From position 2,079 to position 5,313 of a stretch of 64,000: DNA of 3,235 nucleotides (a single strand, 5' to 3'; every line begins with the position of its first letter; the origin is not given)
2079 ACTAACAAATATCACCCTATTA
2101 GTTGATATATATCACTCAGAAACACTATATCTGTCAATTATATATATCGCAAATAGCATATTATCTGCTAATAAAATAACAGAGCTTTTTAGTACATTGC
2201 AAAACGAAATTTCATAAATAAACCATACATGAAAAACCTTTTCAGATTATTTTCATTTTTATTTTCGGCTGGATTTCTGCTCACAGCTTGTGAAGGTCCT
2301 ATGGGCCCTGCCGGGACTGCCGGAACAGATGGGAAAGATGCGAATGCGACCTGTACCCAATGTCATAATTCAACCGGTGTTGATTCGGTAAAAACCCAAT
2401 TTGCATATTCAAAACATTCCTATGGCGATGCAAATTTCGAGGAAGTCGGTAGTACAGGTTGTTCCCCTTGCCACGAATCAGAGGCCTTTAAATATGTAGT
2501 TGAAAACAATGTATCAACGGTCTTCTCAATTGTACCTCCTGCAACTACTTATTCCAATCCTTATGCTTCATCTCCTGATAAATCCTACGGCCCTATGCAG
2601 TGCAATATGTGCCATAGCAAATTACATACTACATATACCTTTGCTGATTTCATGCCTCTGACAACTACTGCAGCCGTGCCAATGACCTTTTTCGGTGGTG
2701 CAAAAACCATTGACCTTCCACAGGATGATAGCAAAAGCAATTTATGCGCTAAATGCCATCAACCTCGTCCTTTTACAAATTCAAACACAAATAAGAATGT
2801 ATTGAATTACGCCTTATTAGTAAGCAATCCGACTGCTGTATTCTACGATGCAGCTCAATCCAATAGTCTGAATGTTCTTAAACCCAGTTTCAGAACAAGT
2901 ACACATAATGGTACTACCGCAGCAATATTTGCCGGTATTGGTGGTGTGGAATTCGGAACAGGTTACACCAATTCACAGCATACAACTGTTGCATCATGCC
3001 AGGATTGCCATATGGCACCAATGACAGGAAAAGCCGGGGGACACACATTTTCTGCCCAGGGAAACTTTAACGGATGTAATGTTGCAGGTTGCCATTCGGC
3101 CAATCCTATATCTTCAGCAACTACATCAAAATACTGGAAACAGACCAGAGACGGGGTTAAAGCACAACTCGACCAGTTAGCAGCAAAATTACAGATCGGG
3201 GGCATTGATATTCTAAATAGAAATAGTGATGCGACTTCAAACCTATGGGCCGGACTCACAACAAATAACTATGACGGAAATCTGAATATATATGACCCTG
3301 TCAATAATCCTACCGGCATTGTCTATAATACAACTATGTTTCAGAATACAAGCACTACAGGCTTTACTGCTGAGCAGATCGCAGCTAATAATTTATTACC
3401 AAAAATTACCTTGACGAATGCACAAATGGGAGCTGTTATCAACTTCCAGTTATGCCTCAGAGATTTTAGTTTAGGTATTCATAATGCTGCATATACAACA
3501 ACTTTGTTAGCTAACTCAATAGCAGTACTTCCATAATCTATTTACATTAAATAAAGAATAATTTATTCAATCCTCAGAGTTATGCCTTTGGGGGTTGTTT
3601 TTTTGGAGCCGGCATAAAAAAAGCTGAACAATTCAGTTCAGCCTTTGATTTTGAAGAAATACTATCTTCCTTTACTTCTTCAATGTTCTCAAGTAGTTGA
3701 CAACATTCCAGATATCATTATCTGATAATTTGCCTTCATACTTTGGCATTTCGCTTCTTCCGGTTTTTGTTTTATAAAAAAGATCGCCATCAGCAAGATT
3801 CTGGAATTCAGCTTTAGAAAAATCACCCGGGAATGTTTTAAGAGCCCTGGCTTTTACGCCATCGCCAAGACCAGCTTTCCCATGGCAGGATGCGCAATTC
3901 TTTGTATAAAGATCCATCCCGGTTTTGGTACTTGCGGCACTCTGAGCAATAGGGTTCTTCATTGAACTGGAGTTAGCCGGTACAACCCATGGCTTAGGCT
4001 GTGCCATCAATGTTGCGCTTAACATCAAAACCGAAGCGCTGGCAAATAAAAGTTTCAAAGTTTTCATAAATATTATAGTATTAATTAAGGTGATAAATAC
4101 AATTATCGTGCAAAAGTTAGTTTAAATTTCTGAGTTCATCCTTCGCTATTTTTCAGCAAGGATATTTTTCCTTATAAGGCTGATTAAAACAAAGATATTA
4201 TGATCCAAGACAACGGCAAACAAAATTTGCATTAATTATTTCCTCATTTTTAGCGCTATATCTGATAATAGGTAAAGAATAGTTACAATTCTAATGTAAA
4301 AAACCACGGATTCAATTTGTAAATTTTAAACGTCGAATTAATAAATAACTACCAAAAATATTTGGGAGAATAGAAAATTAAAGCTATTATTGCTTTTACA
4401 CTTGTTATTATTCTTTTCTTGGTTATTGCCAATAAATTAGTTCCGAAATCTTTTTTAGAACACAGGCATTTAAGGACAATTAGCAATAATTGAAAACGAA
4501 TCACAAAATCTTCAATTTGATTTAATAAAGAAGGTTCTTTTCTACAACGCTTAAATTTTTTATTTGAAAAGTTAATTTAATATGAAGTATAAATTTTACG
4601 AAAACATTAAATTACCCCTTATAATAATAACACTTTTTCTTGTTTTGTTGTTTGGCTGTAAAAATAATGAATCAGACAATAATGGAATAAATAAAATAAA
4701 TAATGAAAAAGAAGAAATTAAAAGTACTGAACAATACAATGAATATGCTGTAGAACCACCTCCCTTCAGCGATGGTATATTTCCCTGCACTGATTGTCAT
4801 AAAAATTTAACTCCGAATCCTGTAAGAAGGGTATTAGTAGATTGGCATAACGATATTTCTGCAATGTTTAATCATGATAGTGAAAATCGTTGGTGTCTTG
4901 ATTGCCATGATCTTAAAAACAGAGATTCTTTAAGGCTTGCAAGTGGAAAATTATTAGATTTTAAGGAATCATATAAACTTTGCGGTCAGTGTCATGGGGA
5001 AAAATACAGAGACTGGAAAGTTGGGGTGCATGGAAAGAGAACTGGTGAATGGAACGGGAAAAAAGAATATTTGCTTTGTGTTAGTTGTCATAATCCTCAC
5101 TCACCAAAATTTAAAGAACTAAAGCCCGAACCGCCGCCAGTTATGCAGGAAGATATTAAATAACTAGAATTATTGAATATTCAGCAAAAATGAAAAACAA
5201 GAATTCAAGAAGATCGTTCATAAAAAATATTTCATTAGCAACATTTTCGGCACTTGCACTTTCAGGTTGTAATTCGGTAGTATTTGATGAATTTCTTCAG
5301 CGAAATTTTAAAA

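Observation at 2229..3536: Multihaem lipoprotein with a collagen-like GXY tether and a possible CX4CH haem site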

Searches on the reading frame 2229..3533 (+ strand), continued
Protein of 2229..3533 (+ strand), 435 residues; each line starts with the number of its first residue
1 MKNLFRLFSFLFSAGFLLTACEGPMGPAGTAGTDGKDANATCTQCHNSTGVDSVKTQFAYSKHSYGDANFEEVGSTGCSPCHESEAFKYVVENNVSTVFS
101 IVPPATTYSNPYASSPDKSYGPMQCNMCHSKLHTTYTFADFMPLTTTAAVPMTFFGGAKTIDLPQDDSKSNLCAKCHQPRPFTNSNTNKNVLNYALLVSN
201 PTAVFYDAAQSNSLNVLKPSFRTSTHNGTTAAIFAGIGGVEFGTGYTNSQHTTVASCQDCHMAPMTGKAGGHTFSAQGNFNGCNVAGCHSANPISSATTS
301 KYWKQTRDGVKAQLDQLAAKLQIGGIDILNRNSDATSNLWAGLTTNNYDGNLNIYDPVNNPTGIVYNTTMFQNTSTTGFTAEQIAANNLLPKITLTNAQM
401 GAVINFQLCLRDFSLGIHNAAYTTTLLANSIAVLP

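Call 46: fold_search(model_id=the predicted structure, library=pdb)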
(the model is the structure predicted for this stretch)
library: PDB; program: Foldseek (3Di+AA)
matches with E <= 10: 5; with E <= 0.001: 0
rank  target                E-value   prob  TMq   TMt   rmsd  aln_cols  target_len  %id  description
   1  3rkh_A                5.7e-01  0.28  0.32  0.27  13.8       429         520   13  Structure of the Thioalkalivibrio nitratireducens cytochrome c nitrite reductase in a complex with nitrite (full occup (released 2011-06-15)
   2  6qvm_A                7.0e-01  0.47  0.33  0.23  10.6       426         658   14  Undecaheme cytochrome from S-layer of Carboxydothermus ferrireducens (released 2020-03-25)
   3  3sxq_B                8.2e-01  0.21  0.31  0.27  13.7       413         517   12  Structure of a hexameric multiheme c nitrite reductase from the extremophile bacterium Thiolkalivibrio paradoxus (released 2012-09-26)
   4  6v0a_E                1.7e+00  0.15  0.33  0.33  10.9       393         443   13  Crystal structure of cytochrome c nitrite reductase from the bacterium Geobacter lovleyi with bound sulfate (released 2020-06-17)
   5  6v0a_F                1.8e+00  0.18  0.35  0.35  10.4       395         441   13  Crystal structure of cytochrome c nitrite reductase from the bacterium Geobacter lovleyi with bound sulfate (released 2020-06-17)

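Call 54: search_protein_families(library=pfam, proteins=[P0127, P0133, P0139, P0145, P0148, P0210, P0237], max_evalue=0.01)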
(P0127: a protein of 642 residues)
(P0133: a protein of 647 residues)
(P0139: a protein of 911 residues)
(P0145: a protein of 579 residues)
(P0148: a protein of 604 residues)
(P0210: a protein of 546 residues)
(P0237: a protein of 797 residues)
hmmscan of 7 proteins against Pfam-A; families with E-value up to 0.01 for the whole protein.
P0127 (642 aa): 5 families
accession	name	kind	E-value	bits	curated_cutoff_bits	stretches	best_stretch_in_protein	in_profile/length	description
PF01391.23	Collagen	-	9.5e-14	51.4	27.2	2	144-194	9-59/60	Collagen triple helix repeat (20 copies)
PF02335.20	Cytochrom_C552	-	6.2e-06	25.9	24.1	0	312-372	118-175/438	Cytochrome c552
PF14522.11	Cytochrome_C7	-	3.1e-05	24.1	24.8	0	251-373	6-67/67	Cytochrome c7 and related cytochrome c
PF09699.15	Paired_CXXCH_1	-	0.00061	19.9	20.6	0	361-374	25-38/41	Doubled CXXCH motif (Paired_CXXCH_1)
PF22113.1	Mtrc-MtrF_II-IV_dom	-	0.001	19.1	30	0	221-375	30-166/176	Outer membrane cytochrome MtrC/MtrF-like, domains II/IV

P0133 (647 aa): 1 family
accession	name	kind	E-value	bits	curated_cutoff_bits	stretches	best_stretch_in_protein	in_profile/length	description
PF01391.23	Collagen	-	5.8e-08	32.8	27.2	1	142-191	9-58/60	Collagen triple helix repeat (20 copies)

P0139 (911 aa): 4 families
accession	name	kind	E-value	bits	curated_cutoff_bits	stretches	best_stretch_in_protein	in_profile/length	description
PF01391.23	Collagen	-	3.4e-33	113.6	27.2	5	381-439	1-59/60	Collagen triple helix repeat (20 copies)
PF22113.1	Mtrc-MtrF_II-IV_dom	-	2.8e-07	30.7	30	0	441-504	121-175/176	Outer membrane cytochrome MtrC/MtrF-like, domains II/IV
PF09699.15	Paired_CXXCH_1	-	0.00053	20.1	20.6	0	532-560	1-30/41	Doubled CXXCH motif (Paired_CXXCH_1)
PF03264.19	Cytochrom_NNT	-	0.0088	16.2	24.1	0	423-553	19-142/174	NapC/NirT cytochrome c family, N-terminal region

P0145 (579 aa): 5 families
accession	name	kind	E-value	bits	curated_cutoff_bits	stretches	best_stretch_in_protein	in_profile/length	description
PF02335.20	Cytochrom_C552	-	1.3e-06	28.1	24.1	1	215-429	87-267/438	Cytochrome c552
PF14522.11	Cytochrome_C7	-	1.4e-05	25.2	24.8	1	214-322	12-67/67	Cytochrome c7 and related cytochrome c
PF22113.1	Mtrc-MtrF_II-IV_dom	-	1.7e-05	24.8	30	1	169-280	30-131/176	Outer membrane cytochrome MtrC/MtrF-like, domains II/IV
PF09699.15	Paired_CXXCH_1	-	0.0017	18.5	20.6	0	270-279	31-40/41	Doubled CXXCH motif (Paired_CXXCH_1)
PF01391.23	Collagen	-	0.0074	16.5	27.2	0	142-186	9-53/60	Collagen triple helix repeat (20 copies)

P0148 (604 aa): 5 families
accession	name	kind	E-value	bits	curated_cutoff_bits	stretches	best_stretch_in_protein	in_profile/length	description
PF22113.1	Mtrc-MtrF_II-IV_dom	-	7.9e-07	29.2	30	1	169-327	30-166/176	Outer membrane cytochrome MtrC/MtrF-like, domains II/IV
PF14522.11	Cytochrome_C7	-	0.00014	22.1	24.8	0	208-325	5-67/67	Cytochrome c7 and related cytochrome c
PF11845.13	Tll0287-like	-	0.00082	20.3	24.1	0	404-423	97-116/144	Tll0287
PF13442.11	Cytochrome_CBB3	-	0.0024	18.6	27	0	212-234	8-30/68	Cytochrome C oxidase, cbb3-type, subunit III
PF02335.20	Cytochrom_C552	-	0.0073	15.8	24.1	0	400-426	235-262/438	Cytochrome c552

P0210 (546 aa): 4 families
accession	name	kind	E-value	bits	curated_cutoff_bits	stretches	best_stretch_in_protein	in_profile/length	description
PF22113.1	Mtrc-MtrF_II-IV_dom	-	2e-07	31.1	30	1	173-308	30-166/176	Outer membrane cytochrome MtrC/MtrF-like, domains II/IV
PF14522.11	Cytochrome_C7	-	3.2e-05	24.1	24.8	0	376-432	8-53/67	Cytochrome c7 and related cytochrome c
PF16694.10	Cytochrome_P460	-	0.00019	22.2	27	0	205-220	101-116/125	Cytochrome P460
PF09699.15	Paired_CXXCH_1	-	0.00019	21.5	20.6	0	257-267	7-18/41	Doubled CXXCH motif (Paired_CXXCH_1)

P0237 (797 aa): 7 families
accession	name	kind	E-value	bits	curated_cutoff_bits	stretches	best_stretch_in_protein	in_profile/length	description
PF22113.1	Mtrc-MtrF_II-IV_dom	-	1.9e-15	57.3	30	2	686-785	7-104/176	Outer membrane cytochrome MtrC/MtrF-like, domains II/IV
PF14522.11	Cytochrome_C7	-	7.5e-15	55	24.8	1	549-626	6-66/67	Cytochrome c7 and related cytochrome c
PF14537.11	Cytochrom_c3_2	-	8.9e-09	36.1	25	0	589-671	4-67/79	Cytochrome c3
PF09699.15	Paired_CXXCH_1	-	1.3e-05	25.2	20.6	0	662-696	7-40/41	Doubled CXXCH motif (Paired_CXXCH_1)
PF17957.7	Big_7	-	3.1e-05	25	24.1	1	355-419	1-60/70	Bacterial Ig domain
PF13435.11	Cytochrome_C554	-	0.0021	19.4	20.8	1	552-599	45-84/84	Cytochrome c554 and c-prime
PF10342.15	Kre9_KNH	-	0.008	17.3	24.6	0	362-421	2-65/94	Kre9/KNH-like N-terminal Ig-like domain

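Call 67: list_cluster_members(proteins=[P0160, P0183, P0198, P0237, P0139, P0145, P0127, P0174, P0121, P0138])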
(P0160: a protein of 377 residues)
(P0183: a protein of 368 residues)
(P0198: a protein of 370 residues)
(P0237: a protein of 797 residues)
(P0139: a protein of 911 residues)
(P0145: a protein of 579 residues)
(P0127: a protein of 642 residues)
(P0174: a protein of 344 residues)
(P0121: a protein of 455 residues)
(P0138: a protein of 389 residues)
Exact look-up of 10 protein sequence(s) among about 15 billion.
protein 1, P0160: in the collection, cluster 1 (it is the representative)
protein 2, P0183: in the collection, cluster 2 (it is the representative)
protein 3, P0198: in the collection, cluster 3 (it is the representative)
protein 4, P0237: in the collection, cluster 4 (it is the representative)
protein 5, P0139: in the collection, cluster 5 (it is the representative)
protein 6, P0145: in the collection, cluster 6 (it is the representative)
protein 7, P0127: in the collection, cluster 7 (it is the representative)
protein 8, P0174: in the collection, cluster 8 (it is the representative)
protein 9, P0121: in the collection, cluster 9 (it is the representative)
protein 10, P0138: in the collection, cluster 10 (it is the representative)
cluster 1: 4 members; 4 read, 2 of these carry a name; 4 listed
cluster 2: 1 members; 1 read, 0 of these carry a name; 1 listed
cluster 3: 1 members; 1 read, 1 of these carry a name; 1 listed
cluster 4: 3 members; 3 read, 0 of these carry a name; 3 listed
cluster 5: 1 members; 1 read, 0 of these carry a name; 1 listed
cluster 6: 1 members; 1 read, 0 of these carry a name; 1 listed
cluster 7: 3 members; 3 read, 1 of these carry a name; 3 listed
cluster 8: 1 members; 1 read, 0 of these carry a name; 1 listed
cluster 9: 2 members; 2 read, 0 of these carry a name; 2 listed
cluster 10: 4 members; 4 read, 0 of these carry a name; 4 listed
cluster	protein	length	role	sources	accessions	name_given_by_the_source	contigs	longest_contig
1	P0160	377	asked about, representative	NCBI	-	-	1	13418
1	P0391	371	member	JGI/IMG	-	hypothetical protein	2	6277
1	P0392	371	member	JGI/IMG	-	hypothetical protein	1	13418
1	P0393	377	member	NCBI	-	-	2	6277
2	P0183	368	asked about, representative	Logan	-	-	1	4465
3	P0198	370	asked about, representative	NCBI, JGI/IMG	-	hypothetical protein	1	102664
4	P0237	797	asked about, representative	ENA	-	-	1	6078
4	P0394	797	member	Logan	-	-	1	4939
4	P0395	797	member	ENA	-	-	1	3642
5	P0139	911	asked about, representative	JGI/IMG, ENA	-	-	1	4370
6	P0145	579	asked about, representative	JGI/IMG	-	-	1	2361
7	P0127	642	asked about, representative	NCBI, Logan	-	-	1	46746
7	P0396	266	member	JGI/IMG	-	hypothetical protein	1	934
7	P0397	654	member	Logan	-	-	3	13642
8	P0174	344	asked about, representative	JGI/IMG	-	-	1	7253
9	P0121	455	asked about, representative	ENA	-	-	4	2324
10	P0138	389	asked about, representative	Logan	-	-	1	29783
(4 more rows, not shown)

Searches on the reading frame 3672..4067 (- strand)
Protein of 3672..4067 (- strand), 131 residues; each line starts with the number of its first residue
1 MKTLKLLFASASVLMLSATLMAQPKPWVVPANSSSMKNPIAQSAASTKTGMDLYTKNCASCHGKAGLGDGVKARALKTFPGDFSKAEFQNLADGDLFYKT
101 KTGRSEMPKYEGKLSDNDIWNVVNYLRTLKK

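Call 3: search_protein_families(library=pfam, proteins=[window:3672-4067:-], max_evalue=0.01)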
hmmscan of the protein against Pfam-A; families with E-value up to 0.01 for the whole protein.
window:3672-4067:- (131 aa): 2 families
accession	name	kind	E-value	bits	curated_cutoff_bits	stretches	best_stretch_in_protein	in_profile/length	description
PF13442.11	Cytochrome_CBB3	-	4.1e-14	53.1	27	1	46-126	2-68/68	Cytochrome C oxidase, cbb3-type, subunit III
PF00034.26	Cytochrom_C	-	2.8e-12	48.2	21.3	1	49-130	3-90/90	Cytochrome c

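Call 4: search_protein_families(library=ncbifam, proteins=[window:3672-4067:-], max_evalue=0.01)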
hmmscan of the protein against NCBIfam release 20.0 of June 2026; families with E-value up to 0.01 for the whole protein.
window:3672-4067:- (131 aa): 11 families
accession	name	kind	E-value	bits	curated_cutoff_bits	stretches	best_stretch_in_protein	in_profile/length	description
NF011054.0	PRK14486.1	equivalog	2.3e-14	53.6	447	1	35-130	203-291/294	putative bifunctional cbb3-type cytochrome c oxidase subunit II/cytochrome c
TIGR04494.1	c550_PedF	equivalog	3.8e-10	39.8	122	1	35-130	38-131/133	cytochrome c-550 PedF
NF045930.1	Cytc6PetJCyano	equivalog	2.8e-09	36.9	135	1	41-126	22-102/110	cytochrome c6 PetJ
NF050122.1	bc1_QcrC_actin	exception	2.5e-08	33.5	200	1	11-68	6-62/253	cytochrome bc1 complex diheme cytochrome c subunit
TIGR00782.1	ccoP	equivalog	4.9e-07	29.3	179.95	1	42-129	198-281/285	cytochrome-c oxidase, cbb3-type subunit III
NF045774.1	cytochro_C551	exception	1e-06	28.6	118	1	37-128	29-108/110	cytochrome c551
NF033864.1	cytochrome579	equivalog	1.4e-06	28.2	280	1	31-129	33-139/179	cytochrome 579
NF045773.1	cytochro_C550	exception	0.00065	19.6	125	1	42-92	44-92/118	cytochrome c550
TIGR03872.1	cytochrome_MoxG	equivalog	0.00087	19.4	147.8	1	36-130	33-122/133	cytochrome c(L), periplasmic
NF052246.1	SorB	equivalog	0.0016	18.5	93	0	34-63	4-33/80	SorB family sulfite dehydrogenase c-type cytochrome subunit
NF040606.1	CytoC_perox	subfamily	0.0062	15.8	150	0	44-65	295-316/524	di-heme-cytochrome C peroxidase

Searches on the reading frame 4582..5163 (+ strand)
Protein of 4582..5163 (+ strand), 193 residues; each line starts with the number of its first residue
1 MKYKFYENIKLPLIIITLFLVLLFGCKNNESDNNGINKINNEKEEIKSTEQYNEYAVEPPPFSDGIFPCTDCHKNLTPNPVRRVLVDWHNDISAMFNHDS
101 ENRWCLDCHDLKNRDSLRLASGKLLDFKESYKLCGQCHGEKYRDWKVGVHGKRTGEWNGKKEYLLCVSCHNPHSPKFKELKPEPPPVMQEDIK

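Call 3: search_protein_families(library=pfam, proteins=[window:4582-5163:+], max_evalue=0.01)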
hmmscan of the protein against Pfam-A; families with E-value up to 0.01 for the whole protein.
window:4582-5163:+ (193 aa): 7 families
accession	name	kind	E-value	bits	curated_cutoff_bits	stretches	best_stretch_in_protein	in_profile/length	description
PF14522.11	Cytochrome_C7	-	1e-08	35.3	24.8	3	67-138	14-66/67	Cytochrome c7 and related cytochrome c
PF09699.15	Paired_CXXCH_1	-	1.8e-08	34.3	20.6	1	104-141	8-39/41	Doubled CXXCH motif (Paired_CXXCH_1)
PF14537.11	Cytochrom_c3_2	-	3e-05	24.8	25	1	98-176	2-70/79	Cytochrome c3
PF22113.1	Mtrc-MtrF_II-IV_dom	-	3.3e-05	23.9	30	0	133-176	8-41/176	Outer membrane cytochrome MtrC/MtrF-like, domains II/IV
PF02085.21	Cytochrom_CIII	-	0.00039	21.2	22.9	1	93-175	20-87/101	Class III cytochrome C family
PF22678.1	Cytochrom_c_NrfB-like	-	0.0015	19.4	27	0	69-113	1-44/89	Cytochrome c-type protein NrfB-like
PF05495.17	zf-CHY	-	0.0047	17.8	31.3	0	64-109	16-62/68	CHY zinc finger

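Call 4: search_protein_families(library=ncbifam, proteins=[window:4582-5163:+], max_evalue=0.01)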
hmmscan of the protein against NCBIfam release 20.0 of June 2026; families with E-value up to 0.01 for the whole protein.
window:4582-5163:+ (193 aa): 7 families
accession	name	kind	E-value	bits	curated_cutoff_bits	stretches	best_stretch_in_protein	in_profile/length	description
NF008659.0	PRK11659.1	equivalog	3.9e-06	26.7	184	1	129-178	44-90/188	cytochrome c nitrite reductase pentaheme subunit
TIGR03508.1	decahem_SO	subfamily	1.8e-05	24.4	192.2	1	96-174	88-154/258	DmsE family decaheme c-type cytochrome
TIGR01905.1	paired_CXXCH_1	subfamily_domain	7.2e-05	22.6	25.2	0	166-179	9-22/41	doubled CXXCH domain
NF041028.1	decahem_GSU2203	exception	9.4e-05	21.8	325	1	96-176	119-187/317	GSU2203 family decaheme c-type cytochrome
TIGR03146.1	cyt_nit_nrfB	equivalog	0.00017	21.9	166.6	0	129-179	9-56/145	cytochrome c nitrite reductase pentaheme subunit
NF041198.1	UshA_like_PCGU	equivalog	0.00027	19.6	275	1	34-177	376-516/519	UshA-like (seleno)protein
TIGR03153.1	cytochr_NrfH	equivalog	0.00068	19.7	134.2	0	124-177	21-65/138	cytochrome c nitrite reductase small subunit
